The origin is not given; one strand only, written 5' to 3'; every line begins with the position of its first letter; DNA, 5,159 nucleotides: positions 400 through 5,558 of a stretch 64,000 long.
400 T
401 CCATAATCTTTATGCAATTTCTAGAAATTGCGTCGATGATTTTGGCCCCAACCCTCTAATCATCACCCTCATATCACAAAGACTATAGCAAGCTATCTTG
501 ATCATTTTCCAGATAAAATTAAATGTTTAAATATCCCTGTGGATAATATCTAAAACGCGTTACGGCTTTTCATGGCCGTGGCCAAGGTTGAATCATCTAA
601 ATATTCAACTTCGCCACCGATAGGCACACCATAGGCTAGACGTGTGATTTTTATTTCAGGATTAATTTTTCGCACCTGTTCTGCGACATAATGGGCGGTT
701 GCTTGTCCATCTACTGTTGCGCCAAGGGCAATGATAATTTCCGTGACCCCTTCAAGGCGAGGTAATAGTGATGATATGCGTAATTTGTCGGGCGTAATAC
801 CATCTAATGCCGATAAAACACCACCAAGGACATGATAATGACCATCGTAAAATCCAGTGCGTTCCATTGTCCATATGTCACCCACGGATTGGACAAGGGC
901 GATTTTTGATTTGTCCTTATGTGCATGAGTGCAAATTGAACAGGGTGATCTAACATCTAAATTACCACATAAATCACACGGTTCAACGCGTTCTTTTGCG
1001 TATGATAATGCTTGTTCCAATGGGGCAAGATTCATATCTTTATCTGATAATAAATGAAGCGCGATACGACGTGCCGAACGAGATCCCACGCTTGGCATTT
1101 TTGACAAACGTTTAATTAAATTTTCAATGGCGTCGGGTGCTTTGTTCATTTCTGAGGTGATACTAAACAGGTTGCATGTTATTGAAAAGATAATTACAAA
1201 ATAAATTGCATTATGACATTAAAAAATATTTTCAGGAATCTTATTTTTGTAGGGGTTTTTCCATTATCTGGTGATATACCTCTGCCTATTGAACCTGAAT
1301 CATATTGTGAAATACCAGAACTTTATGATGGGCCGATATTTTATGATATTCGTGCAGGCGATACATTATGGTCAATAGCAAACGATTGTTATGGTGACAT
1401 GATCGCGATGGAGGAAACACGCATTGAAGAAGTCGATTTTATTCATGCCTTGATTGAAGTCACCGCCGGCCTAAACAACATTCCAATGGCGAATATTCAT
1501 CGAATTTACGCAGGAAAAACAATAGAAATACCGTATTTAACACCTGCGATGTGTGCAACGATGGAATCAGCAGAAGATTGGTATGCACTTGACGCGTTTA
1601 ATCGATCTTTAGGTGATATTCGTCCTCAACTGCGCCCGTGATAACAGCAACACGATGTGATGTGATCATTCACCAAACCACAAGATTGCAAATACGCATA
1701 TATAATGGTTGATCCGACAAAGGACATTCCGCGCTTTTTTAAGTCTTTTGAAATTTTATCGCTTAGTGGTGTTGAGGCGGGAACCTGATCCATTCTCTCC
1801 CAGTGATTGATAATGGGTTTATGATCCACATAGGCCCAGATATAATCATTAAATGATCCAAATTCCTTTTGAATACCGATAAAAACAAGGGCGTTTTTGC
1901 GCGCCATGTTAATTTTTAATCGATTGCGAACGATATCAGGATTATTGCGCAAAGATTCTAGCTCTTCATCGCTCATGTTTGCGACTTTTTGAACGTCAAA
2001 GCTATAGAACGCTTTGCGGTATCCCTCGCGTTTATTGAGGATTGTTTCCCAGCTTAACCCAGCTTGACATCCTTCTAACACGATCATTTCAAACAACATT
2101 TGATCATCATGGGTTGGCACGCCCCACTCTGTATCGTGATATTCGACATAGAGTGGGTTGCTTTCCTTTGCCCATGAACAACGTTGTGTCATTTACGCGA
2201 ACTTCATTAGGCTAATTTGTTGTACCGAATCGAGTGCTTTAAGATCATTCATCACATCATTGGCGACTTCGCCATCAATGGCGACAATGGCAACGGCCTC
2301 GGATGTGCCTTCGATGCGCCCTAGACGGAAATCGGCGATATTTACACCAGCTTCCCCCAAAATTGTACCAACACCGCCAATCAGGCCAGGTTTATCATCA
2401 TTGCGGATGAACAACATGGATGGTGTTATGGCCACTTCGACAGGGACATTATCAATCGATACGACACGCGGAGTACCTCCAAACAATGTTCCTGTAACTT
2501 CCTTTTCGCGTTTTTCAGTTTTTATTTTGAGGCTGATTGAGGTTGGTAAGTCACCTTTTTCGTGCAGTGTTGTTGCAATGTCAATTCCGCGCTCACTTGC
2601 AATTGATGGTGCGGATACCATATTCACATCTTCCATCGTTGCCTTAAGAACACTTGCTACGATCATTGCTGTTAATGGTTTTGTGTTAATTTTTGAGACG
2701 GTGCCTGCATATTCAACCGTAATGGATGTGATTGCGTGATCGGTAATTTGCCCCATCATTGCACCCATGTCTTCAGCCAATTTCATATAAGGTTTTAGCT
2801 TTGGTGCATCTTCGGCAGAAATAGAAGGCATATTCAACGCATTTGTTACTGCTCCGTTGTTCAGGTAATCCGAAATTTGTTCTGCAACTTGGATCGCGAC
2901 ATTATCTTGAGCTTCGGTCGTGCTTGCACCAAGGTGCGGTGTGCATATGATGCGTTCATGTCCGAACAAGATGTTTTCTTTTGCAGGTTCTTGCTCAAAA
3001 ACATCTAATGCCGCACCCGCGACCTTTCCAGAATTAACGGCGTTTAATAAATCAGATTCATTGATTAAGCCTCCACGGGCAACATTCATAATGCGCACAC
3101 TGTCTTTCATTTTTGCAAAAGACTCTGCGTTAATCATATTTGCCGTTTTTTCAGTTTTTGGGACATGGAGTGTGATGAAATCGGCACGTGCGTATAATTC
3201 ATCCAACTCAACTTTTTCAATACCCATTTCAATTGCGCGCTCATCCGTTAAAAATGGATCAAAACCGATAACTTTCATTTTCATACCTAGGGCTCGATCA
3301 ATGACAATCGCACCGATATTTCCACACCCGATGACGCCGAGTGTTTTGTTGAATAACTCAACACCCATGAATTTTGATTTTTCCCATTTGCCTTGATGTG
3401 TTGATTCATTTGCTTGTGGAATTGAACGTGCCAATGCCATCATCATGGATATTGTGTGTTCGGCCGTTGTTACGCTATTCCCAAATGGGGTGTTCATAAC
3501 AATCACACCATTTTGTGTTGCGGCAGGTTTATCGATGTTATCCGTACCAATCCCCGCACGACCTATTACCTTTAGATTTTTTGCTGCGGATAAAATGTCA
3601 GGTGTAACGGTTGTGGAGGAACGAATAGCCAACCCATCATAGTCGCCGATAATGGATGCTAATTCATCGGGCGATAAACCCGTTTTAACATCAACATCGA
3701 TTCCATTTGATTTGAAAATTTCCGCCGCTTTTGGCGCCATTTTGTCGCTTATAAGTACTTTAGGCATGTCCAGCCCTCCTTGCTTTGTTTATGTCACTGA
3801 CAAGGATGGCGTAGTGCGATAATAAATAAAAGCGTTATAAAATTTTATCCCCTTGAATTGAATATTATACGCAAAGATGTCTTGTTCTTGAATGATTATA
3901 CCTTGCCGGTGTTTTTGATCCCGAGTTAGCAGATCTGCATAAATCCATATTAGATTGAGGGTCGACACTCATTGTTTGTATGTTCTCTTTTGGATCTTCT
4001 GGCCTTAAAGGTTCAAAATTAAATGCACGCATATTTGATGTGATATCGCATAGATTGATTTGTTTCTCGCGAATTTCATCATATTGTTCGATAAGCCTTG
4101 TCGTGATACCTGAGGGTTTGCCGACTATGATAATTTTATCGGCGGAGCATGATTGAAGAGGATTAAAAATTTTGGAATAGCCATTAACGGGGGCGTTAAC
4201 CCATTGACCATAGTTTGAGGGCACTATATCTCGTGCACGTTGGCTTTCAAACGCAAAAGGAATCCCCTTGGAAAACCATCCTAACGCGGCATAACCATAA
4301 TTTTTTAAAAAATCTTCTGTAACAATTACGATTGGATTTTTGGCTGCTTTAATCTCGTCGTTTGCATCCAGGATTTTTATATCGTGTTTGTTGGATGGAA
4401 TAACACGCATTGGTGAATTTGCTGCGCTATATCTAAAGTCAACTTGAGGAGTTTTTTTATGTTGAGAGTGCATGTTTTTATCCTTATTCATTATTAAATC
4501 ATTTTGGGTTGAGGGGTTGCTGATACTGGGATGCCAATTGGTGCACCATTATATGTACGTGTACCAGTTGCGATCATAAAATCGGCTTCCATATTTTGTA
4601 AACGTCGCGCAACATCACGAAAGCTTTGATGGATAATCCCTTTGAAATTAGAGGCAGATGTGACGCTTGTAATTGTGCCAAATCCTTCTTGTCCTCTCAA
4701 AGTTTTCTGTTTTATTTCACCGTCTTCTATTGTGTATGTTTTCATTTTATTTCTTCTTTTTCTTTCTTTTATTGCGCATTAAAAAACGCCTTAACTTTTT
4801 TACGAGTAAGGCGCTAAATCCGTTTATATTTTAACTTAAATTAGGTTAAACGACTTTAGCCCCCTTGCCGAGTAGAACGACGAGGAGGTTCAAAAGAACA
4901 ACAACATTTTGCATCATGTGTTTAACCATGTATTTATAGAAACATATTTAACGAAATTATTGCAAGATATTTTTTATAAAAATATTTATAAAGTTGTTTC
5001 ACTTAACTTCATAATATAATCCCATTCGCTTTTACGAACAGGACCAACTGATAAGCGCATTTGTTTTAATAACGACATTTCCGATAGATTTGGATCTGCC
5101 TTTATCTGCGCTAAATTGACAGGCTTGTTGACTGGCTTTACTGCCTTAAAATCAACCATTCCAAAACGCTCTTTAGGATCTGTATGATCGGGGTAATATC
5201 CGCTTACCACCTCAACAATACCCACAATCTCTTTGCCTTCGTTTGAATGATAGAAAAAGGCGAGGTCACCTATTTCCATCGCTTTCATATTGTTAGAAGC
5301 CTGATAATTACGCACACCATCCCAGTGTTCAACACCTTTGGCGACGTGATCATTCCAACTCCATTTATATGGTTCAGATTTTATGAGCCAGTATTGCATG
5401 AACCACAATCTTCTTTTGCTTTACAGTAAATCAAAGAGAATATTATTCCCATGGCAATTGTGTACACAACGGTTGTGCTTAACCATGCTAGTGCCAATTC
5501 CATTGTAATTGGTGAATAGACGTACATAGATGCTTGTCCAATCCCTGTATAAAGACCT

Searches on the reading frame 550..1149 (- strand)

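Call 56: search_protein_families(library=pfam, proteins=[window:550-1149:-], max_evalue=0.001)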
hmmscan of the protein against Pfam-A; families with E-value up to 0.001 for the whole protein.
window:550-1149:- (199 aa): 4 families
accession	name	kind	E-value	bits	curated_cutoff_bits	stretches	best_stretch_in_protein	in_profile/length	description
PF13662.12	Toprim_4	-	5.2e-21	75.1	25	1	81-172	1-85/85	Toprim domain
PF21176.3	RecR_HhH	-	3.8e-12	46.3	27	1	8-51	1-44/45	RecR, helix-hairpin-helix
PF21175.2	RecR_C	-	3.6e-09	36.3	22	1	174-196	1-23/24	RecR, C-terminal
PF01751.28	Toprim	-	1.1e-06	29.2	23.1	1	84-165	3-86/96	Toprim domain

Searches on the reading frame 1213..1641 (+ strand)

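Call 56: search_protein_families(library=pfam, proteins=[window:1213-1641:+], max_evalue=0.001)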
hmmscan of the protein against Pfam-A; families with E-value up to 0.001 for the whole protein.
window:1213-1641:+ (142 aa): 1 family
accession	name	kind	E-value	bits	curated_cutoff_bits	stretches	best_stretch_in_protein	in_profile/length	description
PF01476.26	LysM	-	0.00019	21.7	20.9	0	44-58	1-15/43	LysM domain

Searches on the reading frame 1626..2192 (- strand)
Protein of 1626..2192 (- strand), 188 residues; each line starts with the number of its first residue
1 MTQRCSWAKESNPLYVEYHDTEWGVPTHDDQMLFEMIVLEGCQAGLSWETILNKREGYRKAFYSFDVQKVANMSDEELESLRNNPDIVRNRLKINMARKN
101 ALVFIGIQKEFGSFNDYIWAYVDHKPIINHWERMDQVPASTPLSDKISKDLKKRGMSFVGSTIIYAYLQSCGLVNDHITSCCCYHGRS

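Call 56: search_protein_families(library=pfam, proteins=[window:1626-2192:-], max_evalue=0.001)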
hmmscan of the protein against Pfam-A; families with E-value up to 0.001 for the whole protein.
window:1626-2192:- (188 aa): 1 family
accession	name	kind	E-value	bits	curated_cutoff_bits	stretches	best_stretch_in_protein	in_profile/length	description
PF03352.18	Adenine_glyco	-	5.2e-80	267.9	25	1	7-183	1-176/177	Methyladenine glycosylase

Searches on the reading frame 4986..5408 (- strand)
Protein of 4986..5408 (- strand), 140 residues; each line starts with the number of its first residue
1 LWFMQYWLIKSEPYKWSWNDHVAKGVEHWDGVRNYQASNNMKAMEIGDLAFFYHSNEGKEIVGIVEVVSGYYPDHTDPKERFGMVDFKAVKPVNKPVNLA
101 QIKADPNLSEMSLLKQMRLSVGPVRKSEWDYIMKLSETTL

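Call 56: search_protein_families(library=pfam, proteins=[window:4986-5408:-], max_evalue=0.001)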
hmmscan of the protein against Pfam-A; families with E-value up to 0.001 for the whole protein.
window:4986-5408:- (140 aa): 1 family
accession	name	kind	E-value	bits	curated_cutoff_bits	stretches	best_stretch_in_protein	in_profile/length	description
PF01878.24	EVE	-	3.8e-48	163.6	23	1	5-135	1-145/145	EVE domain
